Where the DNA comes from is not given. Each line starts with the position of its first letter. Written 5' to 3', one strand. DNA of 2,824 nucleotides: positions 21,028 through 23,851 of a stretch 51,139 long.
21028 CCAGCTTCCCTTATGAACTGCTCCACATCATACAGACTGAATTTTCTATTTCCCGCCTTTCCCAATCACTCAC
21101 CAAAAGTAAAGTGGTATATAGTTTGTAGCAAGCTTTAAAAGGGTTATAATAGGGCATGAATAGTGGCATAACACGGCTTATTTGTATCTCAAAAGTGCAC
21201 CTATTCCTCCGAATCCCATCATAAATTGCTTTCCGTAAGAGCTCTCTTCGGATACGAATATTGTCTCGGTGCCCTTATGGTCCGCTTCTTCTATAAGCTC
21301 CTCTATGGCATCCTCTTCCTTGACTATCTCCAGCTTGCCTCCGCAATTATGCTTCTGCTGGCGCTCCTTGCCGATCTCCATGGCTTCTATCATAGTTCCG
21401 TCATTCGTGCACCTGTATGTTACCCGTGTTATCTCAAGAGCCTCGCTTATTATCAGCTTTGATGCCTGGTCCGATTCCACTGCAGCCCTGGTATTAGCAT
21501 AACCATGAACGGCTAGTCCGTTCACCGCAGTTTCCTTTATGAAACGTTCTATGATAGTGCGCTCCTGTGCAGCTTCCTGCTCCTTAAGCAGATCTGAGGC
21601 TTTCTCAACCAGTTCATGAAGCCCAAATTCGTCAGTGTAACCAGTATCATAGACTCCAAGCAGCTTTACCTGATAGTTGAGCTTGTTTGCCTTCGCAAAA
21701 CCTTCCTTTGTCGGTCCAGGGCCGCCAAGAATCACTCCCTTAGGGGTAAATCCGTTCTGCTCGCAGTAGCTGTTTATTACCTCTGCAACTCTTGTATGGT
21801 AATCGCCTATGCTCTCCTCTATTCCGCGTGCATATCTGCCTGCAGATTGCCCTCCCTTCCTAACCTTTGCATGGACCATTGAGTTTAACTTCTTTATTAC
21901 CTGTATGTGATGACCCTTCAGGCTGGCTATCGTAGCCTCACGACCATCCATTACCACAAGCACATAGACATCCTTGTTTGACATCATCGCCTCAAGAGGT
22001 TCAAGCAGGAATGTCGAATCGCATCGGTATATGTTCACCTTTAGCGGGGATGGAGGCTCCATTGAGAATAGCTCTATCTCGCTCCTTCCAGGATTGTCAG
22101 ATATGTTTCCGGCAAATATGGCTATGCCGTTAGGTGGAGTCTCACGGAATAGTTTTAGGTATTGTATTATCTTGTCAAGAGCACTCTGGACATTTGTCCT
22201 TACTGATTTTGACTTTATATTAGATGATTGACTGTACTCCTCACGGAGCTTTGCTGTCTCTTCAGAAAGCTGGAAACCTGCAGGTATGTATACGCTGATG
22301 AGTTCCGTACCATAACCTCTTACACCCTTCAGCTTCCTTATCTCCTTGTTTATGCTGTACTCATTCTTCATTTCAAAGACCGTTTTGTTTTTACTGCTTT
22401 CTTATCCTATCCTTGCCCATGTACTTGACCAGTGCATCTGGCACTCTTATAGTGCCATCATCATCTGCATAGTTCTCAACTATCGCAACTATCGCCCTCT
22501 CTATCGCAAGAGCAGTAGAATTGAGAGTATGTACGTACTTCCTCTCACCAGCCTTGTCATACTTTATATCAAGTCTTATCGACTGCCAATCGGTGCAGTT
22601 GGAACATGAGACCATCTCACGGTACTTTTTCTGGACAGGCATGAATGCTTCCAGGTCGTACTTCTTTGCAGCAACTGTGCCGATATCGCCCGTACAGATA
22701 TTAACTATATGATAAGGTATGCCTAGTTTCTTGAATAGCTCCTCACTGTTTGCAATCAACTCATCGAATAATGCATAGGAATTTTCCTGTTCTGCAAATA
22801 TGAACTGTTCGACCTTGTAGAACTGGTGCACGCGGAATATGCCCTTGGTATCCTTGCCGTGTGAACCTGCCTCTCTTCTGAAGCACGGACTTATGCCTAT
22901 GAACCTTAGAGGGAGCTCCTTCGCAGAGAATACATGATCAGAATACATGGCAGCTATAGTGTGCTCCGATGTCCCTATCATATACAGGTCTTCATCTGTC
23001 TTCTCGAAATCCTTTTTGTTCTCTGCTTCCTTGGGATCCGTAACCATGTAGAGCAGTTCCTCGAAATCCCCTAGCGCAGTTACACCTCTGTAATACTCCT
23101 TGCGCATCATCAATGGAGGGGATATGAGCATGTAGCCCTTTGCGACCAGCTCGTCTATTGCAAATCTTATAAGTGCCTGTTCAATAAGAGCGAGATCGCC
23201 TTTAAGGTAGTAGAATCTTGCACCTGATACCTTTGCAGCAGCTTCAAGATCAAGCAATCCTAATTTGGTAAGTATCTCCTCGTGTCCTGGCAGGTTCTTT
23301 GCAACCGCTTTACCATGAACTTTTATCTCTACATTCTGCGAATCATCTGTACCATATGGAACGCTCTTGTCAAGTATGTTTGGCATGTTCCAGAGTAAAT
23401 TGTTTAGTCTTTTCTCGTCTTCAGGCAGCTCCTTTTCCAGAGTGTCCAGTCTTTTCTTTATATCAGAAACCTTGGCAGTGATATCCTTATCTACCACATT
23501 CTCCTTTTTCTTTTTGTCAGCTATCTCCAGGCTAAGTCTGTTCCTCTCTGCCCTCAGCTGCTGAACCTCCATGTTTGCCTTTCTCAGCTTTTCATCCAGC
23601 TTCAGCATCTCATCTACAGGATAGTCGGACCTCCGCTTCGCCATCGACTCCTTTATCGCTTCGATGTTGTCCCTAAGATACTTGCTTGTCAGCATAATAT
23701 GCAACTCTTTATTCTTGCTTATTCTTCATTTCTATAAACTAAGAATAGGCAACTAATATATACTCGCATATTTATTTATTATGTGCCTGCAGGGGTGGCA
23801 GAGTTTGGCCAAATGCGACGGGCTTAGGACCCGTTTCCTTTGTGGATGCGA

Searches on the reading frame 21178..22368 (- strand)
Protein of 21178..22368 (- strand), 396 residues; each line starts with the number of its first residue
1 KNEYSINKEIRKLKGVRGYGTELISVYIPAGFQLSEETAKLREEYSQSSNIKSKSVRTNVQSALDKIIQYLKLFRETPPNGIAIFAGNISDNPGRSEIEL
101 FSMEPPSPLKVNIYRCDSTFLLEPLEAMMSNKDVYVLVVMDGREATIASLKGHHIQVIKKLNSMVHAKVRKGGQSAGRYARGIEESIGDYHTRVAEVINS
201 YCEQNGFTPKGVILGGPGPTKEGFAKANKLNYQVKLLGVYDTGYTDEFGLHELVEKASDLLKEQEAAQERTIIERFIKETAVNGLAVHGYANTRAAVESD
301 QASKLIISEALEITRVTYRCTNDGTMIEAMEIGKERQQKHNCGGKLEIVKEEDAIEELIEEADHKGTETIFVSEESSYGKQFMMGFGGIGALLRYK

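Call 74: search_protein_families(library=pfam, proteins=[window:21178-22368:-], max_evalue=0.00001)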
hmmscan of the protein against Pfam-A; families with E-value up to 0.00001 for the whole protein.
window:21178-22368:- (396 aa): 5 families
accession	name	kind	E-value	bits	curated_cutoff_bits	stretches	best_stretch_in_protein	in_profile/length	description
PF03464.20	eRF1_2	-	1.5e-25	90.5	27.1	1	135-263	2-133/133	eRF1 domain 2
PF03465.20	eRF1_3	-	6e-20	72.2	25.8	1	267-396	2-105/106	eRF1 domain 3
PF03463.20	eRF1_1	-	3.5e-15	56.5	23.8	1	15-128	7-122/123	eRF1 domain 1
PF18854.6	baeRF_family10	-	4.2e-09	37.2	27.1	1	122-238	3-121/143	Bacterial archaeo-eukaryotic release factor family 10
PF18859.6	acVLRF1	-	6.8e-08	33.2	27.1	1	135-217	4-82/130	Actinobacteria/chloroflexi VLRF1 release factor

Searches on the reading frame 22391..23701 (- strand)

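Call 74: search_protein_families(library=pfam, proteins=[window:22391-23701:-], max_evalue=0.00001)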
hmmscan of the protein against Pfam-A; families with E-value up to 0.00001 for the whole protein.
window:22391-23701:- (436 aa): 2 families
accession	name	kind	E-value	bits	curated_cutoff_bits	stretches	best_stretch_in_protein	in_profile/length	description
PF00587.30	tRNA-synt_2b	-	2.9e-44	151.7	29.3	1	235-411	7-179/179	tRNA synthetase class II core domain (G, H, P, S and T)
PF02403.27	Seryl_tRNA_N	-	3.1e-22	79.3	28.2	1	3-109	1-107/108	Seryl-tRNA synthetase N-terminal domain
